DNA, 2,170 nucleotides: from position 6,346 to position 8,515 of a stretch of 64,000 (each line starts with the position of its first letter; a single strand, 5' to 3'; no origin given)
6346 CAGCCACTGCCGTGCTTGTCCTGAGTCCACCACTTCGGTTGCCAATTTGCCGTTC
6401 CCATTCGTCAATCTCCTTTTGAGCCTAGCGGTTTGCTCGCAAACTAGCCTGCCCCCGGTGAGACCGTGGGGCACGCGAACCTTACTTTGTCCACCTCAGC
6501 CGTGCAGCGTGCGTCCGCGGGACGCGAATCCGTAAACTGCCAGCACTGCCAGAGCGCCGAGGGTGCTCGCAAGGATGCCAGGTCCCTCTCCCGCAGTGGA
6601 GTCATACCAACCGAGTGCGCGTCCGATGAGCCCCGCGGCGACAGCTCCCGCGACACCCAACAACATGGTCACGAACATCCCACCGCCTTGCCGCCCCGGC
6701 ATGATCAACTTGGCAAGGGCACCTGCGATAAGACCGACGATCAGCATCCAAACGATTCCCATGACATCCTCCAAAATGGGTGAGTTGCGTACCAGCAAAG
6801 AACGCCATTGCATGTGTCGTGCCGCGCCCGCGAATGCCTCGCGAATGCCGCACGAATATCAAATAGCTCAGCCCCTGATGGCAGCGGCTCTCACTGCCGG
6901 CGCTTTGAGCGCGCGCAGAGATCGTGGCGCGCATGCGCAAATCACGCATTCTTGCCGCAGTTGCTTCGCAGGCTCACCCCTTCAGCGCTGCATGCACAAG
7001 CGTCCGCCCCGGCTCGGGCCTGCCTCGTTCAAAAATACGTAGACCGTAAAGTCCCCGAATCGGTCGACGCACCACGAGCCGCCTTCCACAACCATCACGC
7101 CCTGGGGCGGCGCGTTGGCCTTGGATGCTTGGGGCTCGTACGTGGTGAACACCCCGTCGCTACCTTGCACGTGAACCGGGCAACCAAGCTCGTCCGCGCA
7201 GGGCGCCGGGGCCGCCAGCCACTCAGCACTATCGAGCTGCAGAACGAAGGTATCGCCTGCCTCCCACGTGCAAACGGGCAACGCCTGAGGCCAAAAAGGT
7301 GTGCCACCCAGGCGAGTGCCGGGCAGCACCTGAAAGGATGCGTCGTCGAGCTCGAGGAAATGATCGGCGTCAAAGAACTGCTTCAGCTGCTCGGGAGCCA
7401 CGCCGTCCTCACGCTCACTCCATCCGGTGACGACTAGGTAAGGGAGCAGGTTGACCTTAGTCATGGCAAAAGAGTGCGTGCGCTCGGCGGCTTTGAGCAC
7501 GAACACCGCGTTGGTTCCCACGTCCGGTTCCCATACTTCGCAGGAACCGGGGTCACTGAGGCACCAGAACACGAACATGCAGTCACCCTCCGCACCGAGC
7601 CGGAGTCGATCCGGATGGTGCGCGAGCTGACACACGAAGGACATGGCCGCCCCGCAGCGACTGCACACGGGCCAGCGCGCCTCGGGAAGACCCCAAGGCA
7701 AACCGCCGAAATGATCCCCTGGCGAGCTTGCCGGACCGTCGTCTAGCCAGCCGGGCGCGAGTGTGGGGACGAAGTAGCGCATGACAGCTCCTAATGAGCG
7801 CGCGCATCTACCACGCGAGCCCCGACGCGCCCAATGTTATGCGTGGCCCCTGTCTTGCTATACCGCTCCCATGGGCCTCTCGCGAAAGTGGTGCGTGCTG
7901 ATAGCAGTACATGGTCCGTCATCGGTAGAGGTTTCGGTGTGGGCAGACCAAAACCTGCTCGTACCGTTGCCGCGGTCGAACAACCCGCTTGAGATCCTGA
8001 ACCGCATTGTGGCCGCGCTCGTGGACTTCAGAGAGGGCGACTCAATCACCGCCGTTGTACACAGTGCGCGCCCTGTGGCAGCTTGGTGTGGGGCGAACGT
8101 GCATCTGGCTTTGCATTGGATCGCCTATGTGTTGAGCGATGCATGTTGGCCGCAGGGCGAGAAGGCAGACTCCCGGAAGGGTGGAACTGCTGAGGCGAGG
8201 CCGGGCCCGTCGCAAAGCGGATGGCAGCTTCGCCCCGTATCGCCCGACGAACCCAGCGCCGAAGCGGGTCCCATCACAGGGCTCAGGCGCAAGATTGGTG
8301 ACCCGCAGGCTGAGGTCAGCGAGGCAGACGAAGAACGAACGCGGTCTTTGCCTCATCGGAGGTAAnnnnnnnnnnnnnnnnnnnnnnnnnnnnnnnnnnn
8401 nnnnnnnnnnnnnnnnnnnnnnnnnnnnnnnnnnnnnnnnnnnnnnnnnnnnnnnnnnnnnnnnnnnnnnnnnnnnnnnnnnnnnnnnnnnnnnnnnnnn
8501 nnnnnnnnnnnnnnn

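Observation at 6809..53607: About a dozen near-consensus sigma-54 promoters placed precisely before start codons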

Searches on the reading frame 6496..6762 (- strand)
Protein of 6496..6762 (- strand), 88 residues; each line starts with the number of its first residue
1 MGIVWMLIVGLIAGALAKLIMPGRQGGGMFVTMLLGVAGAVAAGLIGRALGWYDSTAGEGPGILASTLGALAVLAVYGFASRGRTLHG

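Call 8: search_protein_families(library=pfam, proteins=[window:6496-6762:-])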
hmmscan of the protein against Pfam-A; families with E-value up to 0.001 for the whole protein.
window:6496-6762:- (88 aa): 1 family
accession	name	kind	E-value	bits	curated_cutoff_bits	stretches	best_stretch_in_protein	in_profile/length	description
PF04226.18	Transgly_assoc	-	1.8e-07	31.7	25.3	1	33-81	1-48/49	Transglycosylase associated protein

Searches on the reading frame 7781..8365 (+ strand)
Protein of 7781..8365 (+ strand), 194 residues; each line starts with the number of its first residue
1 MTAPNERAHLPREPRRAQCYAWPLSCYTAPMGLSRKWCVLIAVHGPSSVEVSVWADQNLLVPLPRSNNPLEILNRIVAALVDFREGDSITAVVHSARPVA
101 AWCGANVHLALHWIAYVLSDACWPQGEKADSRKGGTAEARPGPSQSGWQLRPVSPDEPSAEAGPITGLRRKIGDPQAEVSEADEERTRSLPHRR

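Call 8: search_protein_families(library=pfam, proteins=[window:7781-8365:+])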
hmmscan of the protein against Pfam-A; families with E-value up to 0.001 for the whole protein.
window:7781-8365:+ (194 aa): 0 families

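Call 47: find_homologous_proteins(query=window:7871-8365:+)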
Query window:7871-8365:+ (164 aa): 6 proteins with E <= 0.001 among 85 candidates.
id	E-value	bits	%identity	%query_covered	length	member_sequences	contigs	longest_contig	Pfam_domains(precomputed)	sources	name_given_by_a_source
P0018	1.4e-89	316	99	87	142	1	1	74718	-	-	-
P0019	1.4e-32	131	71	52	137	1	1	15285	-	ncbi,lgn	-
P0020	3.0e-32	130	46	93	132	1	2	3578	-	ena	-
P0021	4.7e-31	126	46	86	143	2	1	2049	-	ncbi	-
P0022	1.3e-29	121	59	57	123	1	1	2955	-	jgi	jgi:hypothetical protein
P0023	2.5e-18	84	54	51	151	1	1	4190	-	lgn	-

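Call 50: find_encoding_contigs(protein=P0020, flank=2000, max_places=2)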
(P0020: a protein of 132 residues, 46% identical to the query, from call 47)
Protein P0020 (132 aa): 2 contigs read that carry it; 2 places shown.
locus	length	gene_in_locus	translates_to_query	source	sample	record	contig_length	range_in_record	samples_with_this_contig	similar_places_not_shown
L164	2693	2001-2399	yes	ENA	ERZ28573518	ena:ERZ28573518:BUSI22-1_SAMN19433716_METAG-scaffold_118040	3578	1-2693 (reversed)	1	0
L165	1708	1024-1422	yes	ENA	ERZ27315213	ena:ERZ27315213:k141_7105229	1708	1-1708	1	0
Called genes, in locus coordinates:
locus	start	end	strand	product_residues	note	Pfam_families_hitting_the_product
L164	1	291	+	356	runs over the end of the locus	PF08240:ADH_N, PF00107:ADH_zinc_N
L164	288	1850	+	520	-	PF07931:CPT (weak), PF08433:KTI12 (weak), PF13671:AAA_33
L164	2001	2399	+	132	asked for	-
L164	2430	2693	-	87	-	?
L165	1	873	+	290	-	?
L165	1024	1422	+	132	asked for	-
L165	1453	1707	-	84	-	?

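Call 51: find_encoding_contigs(protein=P0021, flank=2000, max_places=2)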
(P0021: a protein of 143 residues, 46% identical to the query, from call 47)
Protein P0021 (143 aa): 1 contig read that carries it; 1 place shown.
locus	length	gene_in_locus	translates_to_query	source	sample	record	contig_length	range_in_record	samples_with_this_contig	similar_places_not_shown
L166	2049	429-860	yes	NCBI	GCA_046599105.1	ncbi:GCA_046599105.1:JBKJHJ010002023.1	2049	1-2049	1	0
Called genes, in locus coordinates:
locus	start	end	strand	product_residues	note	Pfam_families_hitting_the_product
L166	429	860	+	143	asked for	-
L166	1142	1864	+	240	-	-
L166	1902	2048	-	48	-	?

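Call 52: find_encoding_contigs(protein=P0022, flank=2000, max_places=2)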
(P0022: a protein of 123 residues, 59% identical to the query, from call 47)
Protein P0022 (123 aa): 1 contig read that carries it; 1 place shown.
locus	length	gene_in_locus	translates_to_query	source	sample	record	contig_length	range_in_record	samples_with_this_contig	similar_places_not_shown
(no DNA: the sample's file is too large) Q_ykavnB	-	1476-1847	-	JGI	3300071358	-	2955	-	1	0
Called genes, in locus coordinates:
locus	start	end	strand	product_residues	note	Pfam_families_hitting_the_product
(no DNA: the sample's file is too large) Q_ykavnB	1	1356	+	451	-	?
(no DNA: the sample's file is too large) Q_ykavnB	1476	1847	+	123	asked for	-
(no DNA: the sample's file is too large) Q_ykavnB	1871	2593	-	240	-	PF13649:Methyltransf_25 (weak), PF13847:Methyltransf_31 (weak)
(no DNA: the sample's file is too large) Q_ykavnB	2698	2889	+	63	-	-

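Call 53: find_encoding_contigs(protein=P0023, flank=2000, max_places=2)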
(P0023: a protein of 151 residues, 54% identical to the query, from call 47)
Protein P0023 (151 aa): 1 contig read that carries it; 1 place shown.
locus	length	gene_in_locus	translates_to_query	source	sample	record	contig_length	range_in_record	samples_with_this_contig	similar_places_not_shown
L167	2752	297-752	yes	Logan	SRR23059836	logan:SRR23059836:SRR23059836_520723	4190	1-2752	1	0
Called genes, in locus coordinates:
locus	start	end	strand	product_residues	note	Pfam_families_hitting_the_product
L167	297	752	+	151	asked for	-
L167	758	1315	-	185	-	PF00578:AhpC-TSA, PF08534:Redoxin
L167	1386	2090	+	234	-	PF08713:DNA_alkylation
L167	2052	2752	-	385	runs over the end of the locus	PF00561:Abhydrolase_1, PF12146:Hydrolase_4, PF00326:Peptidase_S9 (faint)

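Call 54: find_encoding_contigs(protein=P0019, flank=2000, max_places=2)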
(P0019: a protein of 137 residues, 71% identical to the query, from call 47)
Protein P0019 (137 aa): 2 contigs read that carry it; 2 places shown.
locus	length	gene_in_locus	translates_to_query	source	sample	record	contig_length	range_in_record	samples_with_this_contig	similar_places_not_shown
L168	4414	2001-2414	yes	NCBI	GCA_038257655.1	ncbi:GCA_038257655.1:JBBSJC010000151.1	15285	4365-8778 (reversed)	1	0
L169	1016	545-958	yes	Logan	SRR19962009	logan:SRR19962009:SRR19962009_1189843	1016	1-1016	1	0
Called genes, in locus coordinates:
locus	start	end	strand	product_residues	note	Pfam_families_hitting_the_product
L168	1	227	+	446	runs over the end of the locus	PF00512:HisKA, PF02518:HATPase_c, PF00072:Response_reg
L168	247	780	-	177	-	PF08823:PG_binding_2 (faint), PF01471:PG_binding_1, PF09374:PG_binding_3 (faint), PF01471:PG_binding_1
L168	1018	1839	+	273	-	PF06724:DUF1206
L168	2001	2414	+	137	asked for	-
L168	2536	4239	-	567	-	PF00989:PAS, PF08448:PAS_4, PF13426:PAS_9, PF08447:PAS_3, PF00512:HisKA, PF02518:HATPase_c, PF00072:Response_reg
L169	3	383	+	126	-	?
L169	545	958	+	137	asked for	-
